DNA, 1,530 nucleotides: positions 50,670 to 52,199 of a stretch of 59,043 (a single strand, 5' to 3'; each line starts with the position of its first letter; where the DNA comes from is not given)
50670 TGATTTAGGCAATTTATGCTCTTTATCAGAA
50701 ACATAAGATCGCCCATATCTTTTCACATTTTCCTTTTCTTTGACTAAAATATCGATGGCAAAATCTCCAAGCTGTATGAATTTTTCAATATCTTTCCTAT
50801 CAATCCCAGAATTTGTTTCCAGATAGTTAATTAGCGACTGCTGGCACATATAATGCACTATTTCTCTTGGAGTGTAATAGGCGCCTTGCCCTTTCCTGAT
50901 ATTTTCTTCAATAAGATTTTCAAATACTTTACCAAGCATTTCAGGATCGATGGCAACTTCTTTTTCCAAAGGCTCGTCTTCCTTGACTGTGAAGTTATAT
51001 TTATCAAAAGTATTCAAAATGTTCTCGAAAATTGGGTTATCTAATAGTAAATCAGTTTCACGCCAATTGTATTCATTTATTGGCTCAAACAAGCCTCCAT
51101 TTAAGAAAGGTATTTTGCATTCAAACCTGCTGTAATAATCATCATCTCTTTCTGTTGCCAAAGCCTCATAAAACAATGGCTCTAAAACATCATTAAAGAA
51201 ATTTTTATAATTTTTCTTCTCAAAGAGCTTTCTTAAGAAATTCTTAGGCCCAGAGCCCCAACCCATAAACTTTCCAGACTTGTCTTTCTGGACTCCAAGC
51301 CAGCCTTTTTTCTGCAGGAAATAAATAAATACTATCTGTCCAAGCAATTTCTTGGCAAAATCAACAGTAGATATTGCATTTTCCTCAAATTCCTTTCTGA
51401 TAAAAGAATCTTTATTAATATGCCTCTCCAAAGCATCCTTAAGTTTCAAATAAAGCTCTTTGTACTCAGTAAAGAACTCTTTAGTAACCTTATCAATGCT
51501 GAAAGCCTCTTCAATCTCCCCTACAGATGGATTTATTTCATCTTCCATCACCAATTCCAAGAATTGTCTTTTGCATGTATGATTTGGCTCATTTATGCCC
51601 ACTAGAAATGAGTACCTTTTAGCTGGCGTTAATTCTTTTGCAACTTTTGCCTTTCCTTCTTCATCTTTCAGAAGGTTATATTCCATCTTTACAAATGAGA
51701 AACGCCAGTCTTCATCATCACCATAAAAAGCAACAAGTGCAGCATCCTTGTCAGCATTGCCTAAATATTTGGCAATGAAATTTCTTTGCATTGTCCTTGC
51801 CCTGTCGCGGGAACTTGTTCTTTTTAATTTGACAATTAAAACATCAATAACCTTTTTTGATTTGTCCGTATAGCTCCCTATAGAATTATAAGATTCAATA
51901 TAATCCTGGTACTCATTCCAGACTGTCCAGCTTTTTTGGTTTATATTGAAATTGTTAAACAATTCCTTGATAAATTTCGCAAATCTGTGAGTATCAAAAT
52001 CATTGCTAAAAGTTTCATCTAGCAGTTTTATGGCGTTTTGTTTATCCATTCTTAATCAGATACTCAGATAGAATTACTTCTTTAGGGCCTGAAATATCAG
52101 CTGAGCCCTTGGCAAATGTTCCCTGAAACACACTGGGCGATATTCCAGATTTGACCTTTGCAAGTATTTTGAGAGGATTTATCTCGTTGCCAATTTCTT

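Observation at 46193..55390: RHH / PLD-SNF2 / 1197-aa N6-MTase / 533-aa orphan / Cas4-like nuclease operon that fits no canonical defence architecture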

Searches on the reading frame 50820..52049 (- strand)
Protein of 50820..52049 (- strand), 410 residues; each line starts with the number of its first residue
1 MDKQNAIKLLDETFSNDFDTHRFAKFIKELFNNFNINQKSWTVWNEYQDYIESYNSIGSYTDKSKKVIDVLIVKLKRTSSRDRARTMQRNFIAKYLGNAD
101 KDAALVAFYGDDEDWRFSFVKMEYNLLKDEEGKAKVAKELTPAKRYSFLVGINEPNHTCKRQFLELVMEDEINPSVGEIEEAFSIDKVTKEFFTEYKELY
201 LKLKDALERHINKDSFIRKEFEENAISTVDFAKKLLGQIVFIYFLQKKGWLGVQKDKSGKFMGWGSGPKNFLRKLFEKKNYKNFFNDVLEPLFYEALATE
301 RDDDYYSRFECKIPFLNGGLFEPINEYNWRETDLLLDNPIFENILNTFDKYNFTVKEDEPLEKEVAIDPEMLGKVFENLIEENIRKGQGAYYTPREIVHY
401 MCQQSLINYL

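Call 54: find_homologous_proteins(query=window:50820-52049:-)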
Query seq(410 aa) (410 aa): 2652 proteins with E <= 0.001 among 6931 candidates; the best 120 are listed.
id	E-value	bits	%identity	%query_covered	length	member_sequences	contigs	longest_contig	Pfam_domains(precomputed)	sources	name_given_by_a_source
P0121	2.9e-254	862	93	100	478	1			-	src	-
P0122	4.2e-209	713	77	100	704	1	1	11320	PF02384.23,PF07669.18,PF20473.5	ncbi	ncbi:MAG: hypothetical protein BWK75_02595, partial [Candidatus Altiarchaeales archaeon A3]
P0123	7.1e-207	706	75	100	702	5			PF02384.23,PF20473.5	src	-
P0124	2.9e-195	667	74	100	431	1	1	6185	-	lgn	-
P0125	5.3e-195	667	73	100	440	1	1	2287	-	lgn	-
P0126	2.7e-194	664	71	100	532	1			PF02384.23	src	-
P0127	2.4e-193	661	71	100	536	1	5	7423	-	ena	-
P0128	2.8e-188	644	70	100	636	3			PF02384.23,PF07669.18,PF20473.5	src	-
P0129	3.2e-187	641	70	100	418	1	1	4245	-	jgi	jgi:hypothetical protein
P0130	6.9e-183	627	69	100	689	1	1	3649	PF02384.23,PF07669.18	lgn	-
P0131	1.3e-177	609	68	100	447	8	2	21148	-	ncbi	-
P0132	2.9e-177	608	67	100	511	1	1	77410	-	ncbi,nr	ncbi:MAG: hypothetical protein K0A89_03965, partial [ANME-2 cluster archaeon]|nr:hypothetical protei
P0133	1.8e-176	606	67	100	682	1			PF02384.23,PF07669.18,PF20473.5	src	-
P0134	6.9e-175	600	69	97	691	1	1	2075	PF07669.18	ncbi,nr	ncbi:MAG: hypothetical protein U9N53_12410, partial [Bacteroidota bacterium]|nr:hypothetical protein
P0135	7.4e-172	590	66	100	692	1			PF02384.23,PF07669.18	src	-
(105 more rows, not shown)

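Call 66: predict_structure(alignment_id=A2)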
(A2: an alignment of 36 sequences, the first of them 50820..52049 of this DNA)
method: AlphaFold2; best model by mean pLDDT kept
length: 410 residues; sequences in the alignment: 36
mean_pLDDT: 78.7   pTM: 0.74
mean pLDDT of the five models: 78.7, 78.3, 78.2, 78.0, 76.2
residues with pLDDT >= 90: 175; 70-90: 137; 50-70: 39; < 50: 59
segments of 3 or more residues with pLDDT < 50: 138-141, 358-410
pLDDT, mean of each block of 10 residues (from residue 1): 94 94 95 89 91 94 92 80 69 90 93 88 69 56 71 83 89 89 72 82 94 96 92 87 77 90 82 85 93 90 89 77 89 93 90 52 33 43 41 29 27
secondary structure, 60 per line:
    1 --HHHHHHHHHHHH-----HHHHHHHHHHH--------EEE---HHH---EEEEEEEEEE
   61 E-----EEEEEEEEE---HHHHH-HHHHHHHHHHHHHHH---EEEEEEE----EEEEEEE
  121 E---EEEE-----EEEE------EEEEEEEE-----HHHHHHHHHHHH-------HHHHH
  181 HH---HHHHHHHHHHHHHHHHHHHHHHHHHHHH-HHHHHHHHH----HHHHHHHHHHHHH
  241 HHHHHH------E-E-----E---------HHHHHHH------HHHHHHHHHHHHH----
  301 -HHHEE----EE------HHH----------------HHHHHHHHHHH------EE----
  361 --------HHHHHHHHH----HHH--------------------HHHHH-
elements in order: H3-14 H20-30 E39-41 E51-61 E67-75 H79-83 H85-99 E103-109 E114-121 E125-128 E134-137 E144-151 H157-168 H176-182 H186-213 H215-223 H228-246 H271-277 H284-296 H338-348 H369-377 H405-409

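Call 69: fold_search(model_id=the predicted structure, library=pdb)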
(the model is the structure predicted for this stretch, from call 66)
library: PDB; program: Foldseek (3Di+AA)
matches with E <= 10: 744; with E <= 0.001: 0
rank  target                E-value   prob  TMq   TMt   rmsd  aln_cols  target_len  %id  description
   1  8hp0_A                7.0e-02  0.41  0.12  0.16  15.3       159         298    8  Crystal structure of meso-diaminopimelate dehydrogenase from Prevotella timonensis (released 2023-12-13)
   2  5gz1_A                7.3e-02  0.30  0.12  0.15  15.8       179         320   11  Structure of substrate/cofactor-free D-amino acid dehydrogenase (released 2017-04-12)
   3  4rpa_A                8.6e-02  0.92  0.16  0.20   9.4       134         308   13  Crystal structure of inorganic pyrophosphatase from Staphylococcus aureus in complex with Mn2+ (released 2015-01-21)
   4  1k23_C                8.6e-02  0.80  0.16  0.20  11.5       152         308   11  Inorganic Pyrophosphatase (Family II) from Bacillus subtilis (released 2001-10-31)
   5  2qb6_A                9.1e-02  0.72  0.14  0.14  12.0       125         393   11  Saccharomyces cerevisiae cytosolic exopolyphosphatase, sulfate complex (released 2007-12-11)
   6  5o25_B                9.1e-02  0.66  0.14  0.17  11.0       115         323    6  Structure of wildtype T.maritima PDE (TM1595) in ligand-free state (released 2017-10-25)
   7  3bio_B                9.1e-02  0.18  0.10  0.14  16.1       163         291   12  Crystal structure of oxidoreductase (Gfo/Idh/MocA family member) from Porphyromonas gingivalis W83 (released 2007-12-25)
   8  6ups                  9.6e-02  0.14  0.12  0.18  18.3       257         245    9  Crystal structure of the deubiquitylase domain from the Orientia tsutsugamushi protein OTT_1962 (OtDUB) (released 2020-04-01)
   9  3n7z_A                1.0e-01  0.41  0.13  0.14  10.6       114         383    9  Crystal structure of acetyltransferase from Bacillus anthracis (released 2010-06-16)
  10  2eb0_A                1.1e-01  0.94  0.13  0.17   3.7        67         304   12  Crystal structure of Methanococcus jannaschii putative family II inorganic pyrophosphatase (released 2007-08-07)
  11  2eb0_B                1.1e-01  0.87  0.15  0.20  10.8       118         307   13  Crystal structure of Methanococcus jannaschii putative family II inorganic pyrophosphatase (released 2007-08-07)
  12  5yuo_D                1.1e-01  0.25  0.10  0.24   9.8       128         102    8  Crystal structure of SSB protein from Pseudomonas aeruginosa PAO1 (released 2018-10-31)
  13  1k23_A                1.1e-01  0.87  0.16  0.20   9.2       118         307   13  Inorganic Pyrophosphatase (Family II) from Bacillus subtilis (released 2001-10-31)
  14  5jju_A                1.1e-01  0.54  0.14  0.17  10.3       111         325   14  Crystal structure of Rv2837c complexed with 5'-pApA and 5'-AMP (released 2016-05-04)
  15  5o1u_B                1.1e-01  0.38  0.15  0.18  15.0       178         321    9  Structure of wildtype T.maritima PDE (TM1595) with AMP and Mn2+ (released 2017-10-25)
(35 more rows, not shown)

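Call 91: find_related_loci(query=A2, collection=genome_contigs, flank=6000)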
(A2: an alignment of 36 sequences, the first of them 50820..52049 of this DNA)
Query A2 (410 aa) in genome_contigs; peptide patterns used: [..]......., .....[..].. (x = any residue, [..] = any of these).
599 stretches matched a pattern (row limit reached: there are more); 563 encode a relative of the query (tblastn E <= 1e-3); the best 80 are kept; 80 distinct loci.
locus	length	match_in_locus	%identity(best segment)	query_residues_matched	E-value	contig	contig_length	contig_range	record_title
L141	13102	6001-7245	74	1-410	0e+0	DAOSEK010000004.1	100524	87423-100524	MAG TPA_asm: Candidatus Woesearchaeota archaeon isolate AMR_MDS_1807 NODE_159_length_100524_cov_8.310593, whole genome s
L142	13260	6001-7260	72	1-410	0e+0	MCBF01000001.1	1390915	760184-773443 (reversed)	MAG: Candidatus Altiarchaeales archaeon IMC4 isolate IMC4_SM1 MSIBFv1_B, whole genome shotgun sequence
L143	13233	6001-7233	66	1-410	4e-180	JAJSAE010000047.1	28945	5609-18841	MAG: archaeon isolate Dive96_bin4.290 k141_2577153, whole genome shotgun sequence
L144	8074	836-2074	62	1-410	1e-169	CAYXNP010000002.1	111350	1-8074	MAG TPA_asm: Candidatus Woesearchaeota archaeon isolate SRP050083_co1_23 genome assembly, contig: NODE_21_length_111350_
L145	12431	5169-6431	60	1-410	4e-164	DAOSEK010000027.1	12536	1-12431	MAG TPA_asm: Candidatus Woesearchaeota archaeon isolate AMR_MDS_1807 NODE_1941_length_12536_cov_6.270010, whole genome s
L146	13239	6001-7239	59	1-410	2e-162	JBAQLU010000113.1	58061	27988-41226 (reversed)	MAG: Thermodesulfovibrionales bacterium isolate MFD12052_ilm_asm_bin4 k127_16858, whole genome shotgun sequence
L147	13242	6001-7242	59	1-410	8e-161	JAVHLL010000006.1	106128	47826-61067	MAG: Thermodesulfovibrionales bacterium isolate Ess09-11 NODE_98_length_106128_cov_438.091899, whole genome shotgun sequ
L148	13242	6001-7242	59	5-410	6e-160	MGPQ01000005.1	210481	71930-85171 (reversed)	MAG: Deltaproteobacteria bacterium GWB2_55_19 gwb2_scaffold_140, whole genome shotgun sequence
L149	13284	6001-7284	58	1-410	2e-158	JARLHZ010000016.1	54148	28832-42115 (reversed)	MAG: Candidatus Doudnabacteria bacterium isolate MAG_CO250 MetaCoAG_Bin_250_Oxic_k141_595282, whole genome shotgun seque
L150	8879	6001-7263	57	1-410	4e-158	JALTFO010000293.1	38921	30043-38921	MAG: Candidatus Bipolaricaulota bacterium isolate S014_metabat2_scaf2bin.116 S014_NODE_86_length_38921_cov_2.575321, who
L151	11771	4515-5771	58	1-410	2e-158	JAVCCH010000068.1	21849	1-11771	MAG: Candidatus Tenebribacter davisii isolate MAG_3300035698_1468 Ga0374944_142117, whole genome shotgun sequence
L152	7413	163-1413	57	1-410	7e-158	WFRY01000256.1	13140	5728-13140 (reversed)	MAG: Desulfobulbaceae bacterium isolate S015_9 k151_402157, whole genome shotgun sequence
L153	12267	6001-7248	58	1-410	8e-157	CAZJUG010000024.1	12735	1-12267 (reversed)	MAG TPA_asm: Candidatus Woesearchaeota archaeon isolate binchicken_co27_484 genome assembly, contig: NODE_8718_length_12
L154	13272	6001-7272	56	1-410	3e-155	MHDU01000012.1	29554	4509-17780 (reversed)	MAG: Nitrospirae bacterium GWB2_47_37 gwb2_scaffold_1292, whole genome shotgun sequence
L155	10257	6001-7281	58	1-410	4e-155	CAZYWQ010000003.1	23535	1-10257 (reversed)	MAG TPA_asm: uncultured Candidatus Sumerlaeota bacterium isolate binchicken_co178_44 genome assembly, contig: NODE_2921_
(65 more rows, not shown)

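Call 108: search_solved_structures(query=A2, max_evalue=1, show_alignments=2)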
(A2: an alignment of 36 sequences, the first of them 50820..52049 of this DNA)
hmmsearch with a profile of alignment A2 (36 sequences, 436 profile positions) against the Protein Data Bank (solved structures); distinct sequences matched with E-value up to 1: 1.
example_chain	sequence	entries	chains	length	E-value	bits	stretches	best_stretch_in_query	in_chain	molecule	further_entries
7vru_A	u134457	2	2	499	0.32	13.2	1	328-405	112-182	Site-specific DNA-methyltransferase (adenine-specific)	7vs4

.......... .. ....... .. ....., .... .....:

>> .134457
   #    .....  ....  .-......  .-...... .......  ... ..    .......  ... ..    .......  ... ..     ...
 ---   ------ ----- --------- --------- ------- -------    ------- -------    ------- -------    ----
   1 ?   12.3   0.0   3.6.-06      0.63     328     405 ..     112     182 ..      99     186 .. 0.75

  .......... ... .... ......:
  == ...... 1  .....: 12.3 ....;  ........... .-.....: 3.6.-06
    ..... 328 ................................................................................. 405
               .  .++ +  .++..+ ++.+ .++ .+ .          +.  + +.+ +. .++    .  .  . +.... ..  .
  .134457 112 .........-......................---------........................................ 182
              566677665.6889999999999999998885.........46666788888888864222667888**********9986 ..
